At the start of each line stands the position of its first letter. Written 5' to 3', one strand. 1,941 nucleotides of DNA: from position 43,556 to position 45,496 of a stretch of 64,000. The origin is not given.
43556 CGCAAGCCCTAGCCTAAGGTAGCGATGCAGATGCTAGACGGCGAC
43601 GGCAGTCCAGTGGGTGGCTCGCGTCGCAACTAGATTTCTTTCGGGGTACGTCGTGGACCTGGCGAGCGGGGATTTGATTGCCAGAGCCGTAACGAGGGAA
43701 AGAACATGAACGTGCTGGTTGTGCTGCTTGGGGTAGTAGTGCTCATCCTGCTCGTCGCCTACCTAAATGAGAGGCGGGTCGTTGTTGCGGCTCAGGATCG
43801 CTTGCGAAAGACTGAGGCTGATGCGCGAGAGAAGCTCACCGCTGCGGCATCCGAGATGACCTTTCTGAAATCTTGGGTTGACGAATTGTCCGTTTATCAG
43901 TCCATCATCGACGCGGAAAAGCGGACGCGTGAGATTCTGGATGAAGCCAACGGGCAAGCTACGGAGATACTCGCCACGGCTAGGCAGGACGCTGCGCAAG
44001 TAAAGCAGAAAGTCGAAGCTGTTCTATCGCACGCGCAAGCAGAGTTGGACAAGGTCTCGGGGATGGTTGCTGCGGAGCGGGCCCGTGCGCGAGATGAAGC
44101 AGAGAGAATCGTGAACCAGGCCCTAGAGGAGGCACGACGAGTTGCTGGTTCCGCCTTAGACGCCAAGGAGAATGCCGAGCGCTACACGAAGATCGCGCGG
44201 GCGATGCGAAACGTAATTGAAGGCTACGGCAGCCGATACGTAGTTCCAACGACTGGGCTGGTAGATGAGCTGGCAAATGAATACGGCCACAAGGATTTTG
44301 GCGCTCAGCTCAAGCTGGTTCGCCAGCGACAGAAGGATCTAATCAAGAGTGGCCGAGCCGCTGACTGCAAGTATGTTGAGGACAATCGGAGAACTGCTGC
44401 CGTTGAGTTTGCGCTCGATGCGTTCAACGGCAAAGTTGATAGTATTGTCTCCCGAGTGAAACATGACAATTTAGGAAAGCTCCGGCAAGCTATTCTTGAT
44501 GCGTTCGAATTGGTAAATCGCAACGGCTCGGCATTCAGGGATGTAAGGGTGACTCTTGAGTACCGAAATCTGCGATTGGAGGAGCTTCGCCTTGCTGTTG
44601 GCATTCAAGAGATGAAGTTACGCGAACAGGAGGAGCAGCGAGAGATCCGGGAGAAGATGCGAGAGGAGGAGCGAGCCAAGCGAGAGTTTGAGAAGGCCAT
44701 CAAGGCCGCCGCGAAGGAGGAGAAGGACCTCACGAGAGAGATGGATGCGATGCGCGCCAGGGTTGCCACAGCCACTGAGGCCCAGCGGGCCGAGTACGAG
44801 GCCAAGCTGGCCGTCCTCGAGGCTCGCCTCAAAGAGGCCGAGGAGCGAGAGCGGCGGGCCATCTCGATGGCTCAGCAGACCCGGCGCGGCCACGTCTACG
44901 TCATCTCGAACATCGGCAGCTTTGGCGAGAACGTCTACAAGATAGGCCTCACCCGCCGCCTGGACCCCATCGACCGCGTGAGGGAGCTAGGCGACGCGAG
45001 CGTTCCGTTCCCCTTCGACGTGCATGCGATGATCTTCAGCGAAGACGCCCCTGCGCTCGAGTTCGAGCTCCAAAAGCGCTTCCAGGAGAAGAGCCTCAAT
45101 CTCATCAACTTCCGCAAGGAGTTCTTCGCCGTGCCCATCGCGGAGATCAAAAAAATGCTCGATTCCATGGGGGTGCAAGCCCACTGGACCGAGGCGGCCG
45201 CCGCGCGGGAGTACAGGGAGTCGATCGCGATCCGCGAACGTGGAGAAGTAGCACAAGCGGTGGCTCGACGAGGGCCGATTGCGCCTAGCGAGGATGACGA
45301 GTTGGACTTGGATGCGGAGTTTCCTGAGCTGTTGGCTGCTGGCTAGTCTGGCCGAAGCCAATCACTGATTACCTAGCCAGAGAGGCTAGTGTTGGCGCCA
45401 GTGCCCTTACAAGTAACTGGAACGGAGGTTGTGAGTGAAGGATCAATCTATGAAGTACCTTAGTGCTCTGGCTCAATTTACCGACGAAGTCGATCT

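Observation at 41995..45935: Lower-GC cargo cassette 1: HsdR_N-type nuclease-like protein, membrane-anchored DUF4041/T5orf172 protein and a wHTH-like protein, a candidate uncharacterised defence module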

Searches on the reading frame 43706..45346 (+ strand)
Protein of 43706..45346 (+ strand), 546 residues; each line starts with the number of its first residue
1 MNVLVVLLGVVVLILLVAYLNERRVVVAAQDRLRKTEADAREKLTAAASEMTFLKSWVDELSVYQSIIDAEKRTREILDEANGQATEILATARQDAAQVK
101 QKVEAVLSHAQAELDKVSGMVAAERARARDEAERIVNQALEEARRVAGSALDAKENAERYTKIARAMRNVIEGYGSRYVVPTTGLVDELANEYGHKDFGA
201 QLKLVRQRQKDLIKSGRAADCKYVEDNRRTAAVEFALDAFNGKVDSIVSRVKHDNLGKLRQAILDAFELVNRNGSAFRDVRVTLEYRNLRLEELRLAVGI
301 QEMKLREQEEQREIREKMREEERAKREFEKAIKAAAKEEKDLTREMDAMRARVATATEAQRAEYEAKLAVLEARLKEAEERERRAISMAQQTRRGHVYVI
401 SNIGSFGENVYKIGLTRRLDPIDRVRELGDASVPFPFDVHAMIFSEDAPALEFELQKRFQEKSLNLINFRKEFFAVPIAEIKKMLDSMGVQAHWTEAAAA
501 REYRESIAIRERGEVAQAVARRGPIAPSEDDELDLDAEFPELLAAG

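Call 3: search_protein_families(library=pfam, proteins=[window:43706-45346:+], max_evalue=0.01)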
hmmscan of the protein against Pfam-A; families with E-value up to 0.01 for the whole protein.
window:43706-45346:+ (546 aa): 4 families
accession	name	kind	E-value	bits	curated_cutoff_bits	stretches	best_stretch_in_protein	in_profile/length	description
PF13455.12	MUG113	-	1.3e-13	51.8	22.3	1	411-485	1-70/73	Meiotically up-regulated gene 113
PF10544.15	T5orf172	-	2.3e-13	51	20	1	395-487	1-99/101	T5orf172 domain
PF13250.11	DUF4041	-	1.1e-12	48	27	1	235-290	2-56/56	Domain of unknown function (DUF4041)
PF06188.17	HrpE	-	1.3e-05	25.6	23.5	1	68-181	26-139/191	HrpE/YscL/FliH and V-type ATPase subunit E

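Call 4: search_protein_families(library=padloc, proteins=[window:43706-45346:+], max_evalue=0.01)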
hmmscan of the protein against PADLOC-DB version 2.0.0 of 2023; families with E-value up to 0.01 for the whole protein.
window:43706-45346:+ (546 aa): 4 families
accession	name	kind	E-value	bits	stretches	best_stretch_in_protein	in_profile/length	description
PDLC03976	PD-Lambda-1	-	6.4e-117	389.4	1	46-516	35-479/491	-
PDLC03977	PD-Lambda-1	-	2.4e-113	377.7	2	126-519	78-481/496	-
PDLC05041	PDC-S57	-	1.2e-14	52.5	1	392-524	3-127/212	-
PDLC05042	PDC-S57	-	4.4e-07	27.8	1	390-519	3-127/245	-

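Call 5: search_protein_families(library=ncbifam, proteins=[window:43706-45346:+], max_evalue=0.01)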
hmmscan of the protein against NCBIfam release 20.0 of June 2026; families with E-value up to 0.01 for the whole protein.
window:43706-45346:+ (546 aa): 0 families

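Call 6: search_protein_families(library=phrogs, proteins=[window:43706-45346:+], max_evalue=0.01)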
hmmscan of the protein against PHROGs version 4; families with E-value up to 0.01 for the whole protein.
window:43706-45346:+ (546 aa): 8 families
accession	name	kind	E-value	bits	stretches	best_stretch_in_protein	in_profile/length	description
phrog_1847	-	unknown function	7.2e-125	418.5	1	6-512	8-468/474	-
phrog_8430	-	unknown function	1.9e-35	123.5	1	298-515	198-413/439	-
phrog_16524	-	unknown function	7.9e-12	46.3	1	392-491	22-117/215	-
phrog_36333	-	unknown function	7.2e-07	30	1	395-492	4-96/199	-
phrog_15085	-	unknown function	6.8e-05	24.2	1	394-488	3-94/103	-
phrog_5032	-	unknown function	0.00096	19.8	1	384-462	68-141/178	-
phrog_681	-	DNA, RNA and nucleotide metabolism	0.0089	15.6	0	394-503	439-552/576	endonuclease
phrog_2114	-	unknown function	0.0095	16.6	0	71-140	143-212/242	-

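Call 10: search_dna_similar(query=window:43706-45346:+, collection=phages, mode=protein, max_rows=60)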
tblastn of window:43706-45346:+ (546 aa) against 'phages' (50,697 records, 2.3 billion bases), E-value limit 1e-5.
Records with a match: 44; places in all: 44; records where one place covers at least 80% of the query: 5.
Best place of each record, by identity: 60-80% 6; <60% 38.
By first word of the organism name: Streptococcus 12; Enterobacteria 5; Corynebacterium 5; Klebsiella 4; Clostridium 3; Vibrio 3; Synechococcus 2; Escherichia 2; Marinitoga 2; Lactobacillus 2; and 3 more.
By host as written in the record: - 10; Corynebacterium vitaeruminis CAG1 3; Escherichia coli 2; Lactobacillus casei BL23 2; Corynebacterium vitaeruminis CAG1, a derivative of (NCIB9291) 2; Synechococcus sp. 1; Synechococcus sp. PCC 7002 1; Klebsiella pneumoniae 1; and 22 more.
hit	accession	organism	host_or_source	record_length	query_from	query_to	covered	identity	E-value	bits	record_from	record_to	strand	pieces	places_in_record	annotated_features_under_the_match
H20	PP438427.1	Synechococcus phage Ssp-JY37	Synechococcus sp.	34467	50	518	86%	51.0%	1e-109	365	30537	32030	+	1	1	hypothetical protein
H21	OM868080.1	Synechococcus phage Yong-L1-251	Synechococcus sp. PCC 7002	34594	50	518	86%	51.0%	1e-109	365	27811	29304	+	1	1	hypothetical protein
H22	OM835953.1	Klebsiella phage KP12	Klebsiella pneumoniae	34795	65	516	83%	50.9%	1e-106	357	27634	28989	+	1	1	chromosome segregation ATPase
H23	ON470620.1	Escherichia phage vB_EcoM-813R9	Escherichia coli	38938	65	516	83%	50.7%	7e-107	357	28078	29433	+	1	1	chromosome segregation ATPase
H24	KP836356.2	Marinitoga camini virus 2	Marinitoga camini 1155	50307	87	543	84%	45.2%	1e-95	325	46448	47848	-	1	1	Chromosome segregation ATPase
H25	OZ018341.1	Marinitoga phage MPV1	-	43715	135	511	69%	54.8%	2e-97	330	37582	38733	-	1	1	Chromosome segregation ATPase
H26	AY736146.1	Enterobacteria phage ES18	-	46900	233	542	57%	44.5%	4e-41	165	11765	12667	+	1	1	19: gp19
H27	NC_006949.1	Enterobacteria phage ES18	Salmonella typhimurium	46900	233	542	57%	44.5%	4e-41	165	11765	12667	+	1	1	19: DUF4041 domain-containing protein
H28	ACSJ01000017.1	Clostridium phage D-1873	Clostridium botulinum D str. 1873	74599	169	474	56%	37.7%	6e-34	143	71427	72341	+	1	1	phage protein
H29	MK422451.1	Klebsiella phage ST13-OXA48phi12.3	Klebsiella pneumoniae ST13-OXA48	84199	349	512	30%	58.2%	7e-45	176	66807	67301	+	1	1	hypothetical protein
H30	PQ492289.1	Klebsiella phage vB_KpnS_p4727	Klebsiella pneumoniae 4727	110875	349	512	30%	58.2%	7e-45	176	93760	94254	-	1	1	record has no annotation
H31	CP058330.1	Klebsiella phage vB_Kpn_1825-KPC53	Klebsiella pneumoniae subsp. pneumoniae ...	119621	349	512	30%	58.2%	7e-45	176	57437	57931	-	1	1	record has no annotation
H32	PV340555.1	Escherichia phage PhiR26_1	Escherichia coli str. K-12 substr. ...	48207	386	510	23%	63.5%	5e-43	171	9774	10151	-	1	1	PD-lambda-1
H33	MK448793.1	Streptococcus phage Javan523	Streptococcus pyogenes MGAS8232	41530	392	507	21%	63.2%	4e-39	159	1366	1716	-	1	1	hypothetical protein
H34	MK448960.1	Streptococcus phage Javan492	Streptococcus pyogenes Manfredo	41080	392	507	21%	62.4%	6e-39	158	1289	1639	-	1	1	hypothetical protein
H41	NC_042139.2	Corynebacterium phage Poushou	Corynebacterium vitaeruminis CAG1, a ...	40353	389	517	24%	55.4%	6e-32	137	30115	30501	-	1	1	33: DUF4041 domain-containing protein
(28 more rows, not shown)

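Call 27: get_annotated_region(hit=H32, flank=3000)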
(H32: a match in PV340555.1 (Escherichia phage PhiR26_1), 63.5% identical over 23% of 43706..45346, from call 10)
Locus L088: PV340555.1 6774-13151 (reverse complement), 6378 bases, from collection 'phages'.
description: Escherichia phage PhiR26_1, complete genome.
organism: Escherichia phage PhiR26_1 (NCBI taxid 3416477)
taxonomy: Viruses
host: Escherichia coli str. K-12 substr. MG1655; source: -; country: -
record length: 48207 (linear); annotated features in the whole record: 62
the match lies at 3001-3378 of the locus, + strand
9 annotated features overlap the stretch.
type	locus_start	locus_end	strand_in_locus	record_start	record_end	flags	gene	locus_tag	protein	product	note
CDS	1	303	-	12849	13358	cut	-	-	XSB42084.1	hypothetical protein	-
CDS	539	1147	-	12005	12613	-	-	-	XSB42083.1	Rha protein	-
CDS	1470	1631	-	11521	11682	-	-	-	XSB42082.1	hypothetical protein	-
CDS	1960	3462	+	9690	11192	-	-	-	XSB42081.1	PD-lambda-1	-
CDS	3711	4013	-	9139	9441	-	-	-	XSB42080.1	exclusion protein Ren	exclusion protein ren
CDS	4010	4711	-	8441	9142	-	-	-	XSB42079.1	DNA replication protein P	-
CDS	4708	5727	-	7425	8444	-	-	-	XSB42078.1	DNA replication protein O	-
CDS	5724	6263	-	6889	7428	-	-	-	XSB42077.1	cII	activator protein cII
CDS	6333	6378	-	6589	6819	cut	-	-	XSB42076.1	Cro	transcriptional regulator cro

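Call 42: get_annotated_region(hit=H33, flank=4000)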
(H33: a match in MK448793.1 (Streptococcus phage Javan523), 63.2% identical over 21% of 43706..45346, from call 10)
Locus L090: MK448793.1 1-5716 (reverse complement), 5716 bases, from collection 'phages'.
description: Streptococcus phage Javan523, complete genome.
organism: Streptococcus phage Javan523 (NCBI taxid 2548236)
taxonomy: Viruses; Duplodnaviria; Heunggongvirae; Uroviricota; Caudoviricetes
host: Streptococcus pyogenes MGAS8232; source: -; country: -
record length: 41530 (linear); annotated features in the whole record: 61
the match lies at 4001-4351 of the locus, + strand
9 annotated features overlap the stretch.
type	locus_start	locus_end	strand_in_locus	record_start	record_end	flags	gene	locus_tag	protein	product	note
CDS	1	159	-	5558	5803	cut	-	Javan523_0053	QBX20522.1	XRE family transcriptional regulator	-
CDS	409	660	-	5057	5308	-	-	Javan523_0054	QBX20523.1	hypothetical protein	-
CDS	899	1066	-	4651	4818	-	-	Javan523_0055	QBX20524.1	hypothetical protein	-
CDS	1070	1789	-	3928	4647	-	-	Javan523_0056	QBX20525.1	antirepressor protein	-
CDS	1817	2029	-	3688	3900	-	-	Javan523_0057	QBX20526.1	hypothetical protein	FIG01117062: hypothetical protein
CDS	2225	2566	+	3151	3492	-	-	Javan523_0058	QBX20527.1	putative cI-like repressor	-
CDS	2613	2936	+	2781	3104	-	-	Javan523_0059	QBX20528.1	hypothetical protein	-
CDS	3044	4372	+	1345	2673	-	-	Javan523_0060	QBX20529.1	hypothetical protein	UPF0325 protein YaeH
CDS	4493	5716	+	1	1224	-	-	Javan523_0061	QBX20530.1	integrase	integrase: site-specific recombinase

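Call 51: find_related_loci(query=window:43706-45346:+, collection=viral_contigs, flank=6000)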
Query window:43706-45346:+ (546 aa) in viral_contigs; peptide patterns used: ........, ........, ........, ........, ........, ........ (x = any residue, [..] = any of these).
514 stretches matched a pattern; 490 encode a relative of the query (tblastn E <= 1e-3); the best 80 are kept; 80 distinct loci.
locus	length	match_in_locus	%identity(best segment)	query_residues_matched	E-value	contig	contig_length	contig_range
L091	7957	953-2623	43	1-533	2e-142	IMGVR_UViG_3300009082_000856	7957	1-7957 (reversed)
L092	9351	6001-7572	45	1-506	2e-134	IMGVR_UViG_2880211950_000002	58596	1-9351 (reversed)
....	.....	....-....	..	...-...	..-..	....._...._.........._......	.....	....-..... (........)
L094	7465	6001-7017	44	178-514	3e-79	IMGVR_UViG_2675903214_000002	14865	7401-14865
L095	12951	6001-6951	46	198-506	2e-77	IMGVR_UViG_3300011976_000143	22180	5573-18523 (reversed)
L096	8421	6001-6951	46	198-506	4e-77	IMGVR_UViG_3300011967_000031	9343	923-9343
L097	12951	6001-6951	47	198-506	5e-77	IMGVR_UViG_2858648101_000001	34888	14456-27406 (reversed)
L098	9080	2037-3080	39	171-518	1e-71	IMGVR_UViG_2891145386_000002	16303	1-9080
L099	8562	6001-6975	44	198-513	3e-69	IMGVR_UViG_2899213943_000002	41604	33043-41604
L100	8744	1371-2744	36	60-512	1e-68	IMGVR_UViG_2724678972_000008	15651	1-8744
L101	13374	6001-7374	36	60-512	1e-68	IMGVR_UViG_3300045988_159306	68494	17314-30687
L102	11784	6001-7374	36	60-512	1e-68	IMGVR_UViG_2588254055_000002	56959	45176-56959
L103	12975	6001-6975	41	188-509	7e-69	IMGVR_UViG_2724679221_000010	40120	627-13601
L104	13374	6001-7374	36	60-512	2e-68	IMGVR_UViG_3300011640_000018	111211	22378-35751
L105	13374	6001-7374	36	60-512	2e-68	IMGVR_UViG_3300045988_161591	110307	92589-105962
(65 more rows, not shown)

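Call 56: get_annotated_region(hit=H41, flank=3500)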
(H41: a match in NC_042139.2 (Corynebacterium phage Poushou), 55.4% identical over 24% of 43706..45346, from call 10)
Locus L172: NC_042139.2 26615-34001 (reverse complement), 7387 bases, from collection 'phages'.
description: Corynebacterium phage Poushou, complete genome.
organism: Corynebacterium phage Poushou (NCBI taxid 2015851)
taxonomy: Viruses; Duplodnaviria; Heunggongvirae; Uroviricota; Caudoviricetes; Poushouvirus; Poushouvirus Poushou
host: Corynebacterium vitaeruminis CAG1, a derivative of (NCIB9291); source: -; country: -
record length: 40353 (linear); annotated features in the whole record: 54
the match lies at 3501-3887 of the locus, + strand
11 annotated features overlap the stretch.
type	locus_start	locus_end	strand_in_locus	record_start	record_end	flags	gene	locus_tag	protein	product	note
CDS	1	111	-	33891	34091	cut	40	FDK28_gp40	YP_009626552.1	hypothetical protein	-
CDS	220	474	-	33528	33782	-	39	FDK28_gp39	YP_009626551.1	hypothetical protein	-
CDS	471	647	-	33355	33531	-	38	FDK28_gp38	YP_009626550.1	hypothetical protein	-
CDS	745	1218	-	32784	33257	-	37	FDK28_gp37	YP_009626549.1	hypothetical protein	-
CDS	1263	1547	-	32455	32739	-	36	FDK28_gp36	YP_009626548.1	hypothetical protein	-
CDS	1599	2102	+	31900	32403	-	35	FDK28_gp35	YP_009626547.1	HTH DNA binding protein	-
CDS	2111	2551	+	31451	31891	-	34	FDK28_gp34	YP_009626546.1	metallo-protease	-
CDS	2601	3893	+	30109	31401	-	33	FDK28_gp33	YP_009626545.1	DUF4041 domain-containing protein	-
CDS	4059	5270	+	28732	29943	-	32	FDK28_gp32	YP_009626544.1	site-specific integrase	integrase (Y-Int)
CDS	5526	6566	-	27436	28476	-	31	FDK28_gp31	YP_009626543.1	DUF3644 domain-containing protein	-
CDS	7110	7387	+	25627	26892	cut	30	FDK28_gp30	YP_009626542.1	transposase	-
